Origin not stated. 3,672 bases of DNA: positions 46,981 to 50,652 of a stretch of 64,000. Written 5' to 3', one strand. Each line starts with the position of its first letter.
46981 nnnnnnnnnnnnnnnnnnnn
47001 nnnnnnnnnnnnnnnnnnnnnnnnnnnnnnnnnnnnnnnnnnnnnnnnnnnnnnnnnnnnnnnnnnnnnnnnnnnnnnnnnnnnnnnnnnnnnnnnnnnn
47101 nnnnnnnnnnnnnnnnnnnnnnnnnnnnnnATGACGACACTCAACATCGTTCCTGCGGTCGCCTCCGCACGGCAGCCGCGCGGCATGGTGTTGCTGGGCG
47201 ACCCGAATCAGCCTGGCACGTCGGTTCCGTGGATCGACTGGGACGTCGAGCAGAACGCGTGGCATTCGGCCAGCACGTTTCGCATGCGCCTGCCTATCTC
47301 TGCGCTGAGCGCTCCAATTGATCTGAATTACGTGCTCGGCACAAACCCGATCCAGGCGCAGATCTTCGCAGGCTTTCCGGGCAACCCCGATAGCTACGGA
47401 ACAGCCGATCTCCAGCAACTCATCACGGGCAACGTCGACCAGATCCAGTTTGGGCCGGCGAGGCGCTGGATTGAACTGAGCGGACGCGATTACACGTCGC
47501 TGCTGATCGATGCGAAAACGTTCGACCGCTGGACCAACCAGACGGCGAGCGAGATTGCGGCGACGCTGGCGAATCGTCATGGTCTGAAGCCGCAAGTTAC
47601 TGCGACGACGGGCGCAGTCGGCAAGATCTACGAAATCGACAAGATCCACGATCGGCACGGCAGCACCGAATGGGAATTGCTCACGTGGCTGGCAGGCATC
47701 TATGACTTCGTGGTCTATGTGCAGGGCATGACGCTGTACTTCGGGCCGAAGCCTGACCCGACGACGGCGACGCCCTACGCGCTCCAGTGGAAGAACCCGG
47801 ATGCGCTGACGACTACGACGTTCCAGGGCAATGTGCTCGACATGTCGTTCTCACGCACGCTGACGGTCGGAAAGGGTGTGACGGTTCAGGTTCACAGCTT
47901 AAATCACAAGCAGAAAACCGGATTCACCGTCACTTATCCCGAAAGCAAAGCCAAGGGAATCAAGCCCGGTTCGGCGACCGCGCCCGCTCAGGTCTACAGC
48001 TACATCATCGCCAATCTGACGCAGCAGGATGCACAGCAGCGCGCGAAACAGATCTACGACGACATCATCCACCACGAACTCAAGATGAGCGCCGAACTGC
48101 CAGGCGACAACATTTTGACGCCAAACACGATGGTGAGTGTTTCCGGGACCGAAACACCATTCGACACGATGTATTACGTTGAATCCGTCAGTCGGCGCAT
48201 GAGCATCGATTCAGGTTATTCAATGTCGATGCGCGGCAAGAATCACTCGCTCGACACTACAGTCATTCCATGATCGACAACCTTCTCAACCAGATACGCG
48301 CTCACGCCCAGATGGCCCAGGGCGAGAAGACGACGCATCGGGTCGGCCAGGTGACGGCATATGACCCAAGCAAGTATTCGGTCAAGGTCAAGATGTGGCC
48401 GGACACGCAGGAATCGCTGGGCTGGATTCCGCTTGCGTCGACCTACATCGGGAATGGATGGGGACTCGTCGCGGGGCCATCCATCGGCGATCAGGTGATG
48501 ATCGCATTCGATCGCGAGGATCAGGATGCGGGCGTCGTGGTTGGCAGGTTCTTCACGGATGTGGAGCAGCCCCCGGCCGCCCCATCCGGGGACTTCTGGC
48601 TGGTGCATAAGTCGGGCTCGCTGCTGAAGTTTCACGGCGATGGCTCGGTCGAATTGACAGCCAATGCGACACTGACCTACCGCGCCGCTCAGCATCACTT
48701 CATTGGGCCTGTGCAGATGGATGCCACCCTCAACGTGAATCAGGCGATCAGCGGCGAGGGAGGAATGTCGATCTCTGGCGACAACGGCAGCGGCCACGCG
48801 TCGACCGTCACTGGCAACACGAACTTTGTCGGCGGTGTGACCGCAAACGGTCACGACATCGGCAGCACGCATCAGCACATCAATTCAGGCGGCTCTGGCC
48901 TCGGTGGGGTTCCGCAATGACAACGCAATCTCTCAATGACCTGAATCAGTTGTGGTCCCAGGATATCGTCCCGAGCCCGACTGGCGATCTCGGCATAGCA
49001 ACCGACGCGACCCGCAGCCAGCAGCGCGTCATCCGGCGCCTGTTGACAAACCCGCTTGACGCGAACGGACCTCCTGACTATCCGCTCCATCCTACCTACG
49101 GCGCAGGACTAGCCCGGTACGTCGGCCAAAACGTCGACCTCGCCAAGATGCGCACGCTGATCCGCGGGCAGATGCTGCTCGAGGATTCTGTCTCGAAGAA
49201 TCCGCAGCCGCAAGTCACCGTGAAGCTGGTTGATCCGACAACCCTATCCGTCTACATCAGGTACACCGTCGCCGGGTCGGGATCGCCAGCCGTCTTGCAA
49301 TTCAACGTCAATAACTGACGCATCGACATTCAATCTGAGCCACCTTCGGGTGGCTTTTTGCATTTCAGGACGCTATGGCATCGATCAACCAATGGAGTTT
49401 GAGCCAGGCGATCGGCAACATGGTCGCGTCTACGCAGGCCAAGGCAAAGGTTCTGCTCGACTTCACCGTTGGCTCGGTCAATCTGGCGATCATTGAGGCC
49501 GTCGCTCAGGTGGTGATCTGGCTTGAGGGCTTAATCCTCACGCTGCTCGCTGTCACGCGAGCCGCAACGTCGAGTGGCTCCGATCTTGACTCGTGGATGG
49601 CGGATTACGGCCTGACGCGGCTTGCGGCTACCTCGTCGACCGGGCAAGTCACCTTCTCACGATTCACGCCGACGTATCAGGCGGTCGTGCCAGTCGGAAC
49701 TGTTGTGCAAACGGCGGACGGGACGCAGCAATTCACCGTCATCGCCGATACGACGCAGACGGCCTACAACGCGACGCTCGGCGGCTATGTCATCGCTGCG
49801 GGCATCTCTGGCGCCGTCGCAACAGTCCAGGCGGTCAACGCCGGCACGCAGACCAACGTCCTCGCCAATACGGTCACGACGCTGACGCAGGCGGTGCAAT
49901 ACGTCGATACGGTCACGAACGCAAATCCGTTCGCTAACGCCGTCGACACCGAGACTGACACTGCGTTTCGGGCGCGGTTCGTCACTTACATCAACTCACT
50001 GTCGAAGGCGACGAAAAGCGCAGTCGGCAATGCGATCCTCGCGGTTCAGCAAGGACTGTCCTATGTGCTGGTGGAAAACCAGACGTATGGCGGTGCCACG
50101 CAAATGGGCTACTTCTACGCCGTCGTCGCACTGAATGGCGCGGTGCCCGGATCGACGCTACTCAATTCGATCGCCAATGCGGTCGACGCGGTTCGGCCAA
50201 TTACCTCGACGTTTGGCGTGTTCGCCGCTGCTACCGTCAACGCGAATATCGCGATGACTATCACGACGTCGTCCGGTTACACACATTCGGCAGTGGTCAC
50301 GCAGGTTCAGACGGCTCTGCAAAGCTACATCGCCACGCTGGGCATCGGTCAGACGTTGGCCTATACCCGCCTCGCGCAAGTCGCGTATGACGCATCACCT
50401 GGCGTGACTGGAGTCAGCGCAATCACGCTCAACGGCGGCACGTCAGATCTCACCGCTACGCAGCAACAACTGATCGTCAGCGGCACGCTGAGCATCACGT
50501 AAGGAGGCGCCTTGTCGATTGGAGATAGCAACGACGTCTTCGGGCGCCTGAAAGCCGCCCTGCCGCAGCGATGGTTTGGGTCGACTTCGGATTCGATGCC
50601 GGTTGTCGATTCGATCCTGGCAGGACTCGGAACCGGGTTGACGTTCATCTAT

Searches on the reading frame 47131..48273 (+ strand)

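Call 30: search_protein_families(library=phrogs, proteins=[window:47131-48273:+], max_evalue=0.00001)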
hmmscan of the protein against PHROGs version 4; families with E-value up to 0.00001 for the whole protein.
window:47131-48273:+ (380 aa): 2 families
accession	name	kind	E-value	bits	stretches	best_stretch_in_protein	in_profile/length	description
phrog_52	-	tail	5.5e-34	119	1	101-368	265-510/677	tail protein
phrog_177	-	tail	1.6e-07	31.5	1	98-354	141-391/623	baseplate hub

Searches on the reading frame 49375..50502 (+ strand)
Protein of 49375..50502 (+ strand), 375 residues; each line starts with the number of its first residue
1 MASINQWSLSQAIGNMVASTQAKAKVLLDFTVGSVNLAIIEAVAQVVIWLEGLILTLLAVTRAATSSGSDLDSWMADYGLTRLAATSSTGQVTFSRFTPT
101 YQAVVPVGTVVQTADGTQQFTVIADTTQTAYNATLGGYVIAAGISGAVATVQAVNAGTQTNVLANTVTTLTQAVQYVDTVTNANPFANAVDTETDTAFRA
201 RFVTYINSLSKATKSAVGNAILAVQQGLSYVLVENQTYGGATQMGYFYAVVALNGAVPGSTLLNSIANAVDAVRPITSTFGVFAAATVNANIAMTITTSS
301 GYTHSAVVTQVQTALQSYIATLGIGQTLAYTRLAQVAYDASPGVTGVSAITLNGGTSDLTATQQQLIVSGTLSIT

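Call 30: search_protein_families(library=phrogs, proteins=[window:49375-50502:+], max_evalue=0.00001)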
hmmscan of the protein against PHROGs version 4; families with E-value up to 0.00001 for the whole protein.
window:49375-50502:+ (375 aa): 3 families
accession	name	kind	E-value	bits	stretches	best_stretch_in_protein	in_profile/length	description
phrog_6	-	tail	1.6e-50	173.3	1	10-375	73-404/548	baseplate wedge subunit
phrog_1608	-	tail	1.7e-13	51.5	1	245-373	56-187/192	tail protein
phrog_31189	-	tail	5.6e-07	29.5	1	187-339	263-406/662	baseplate protein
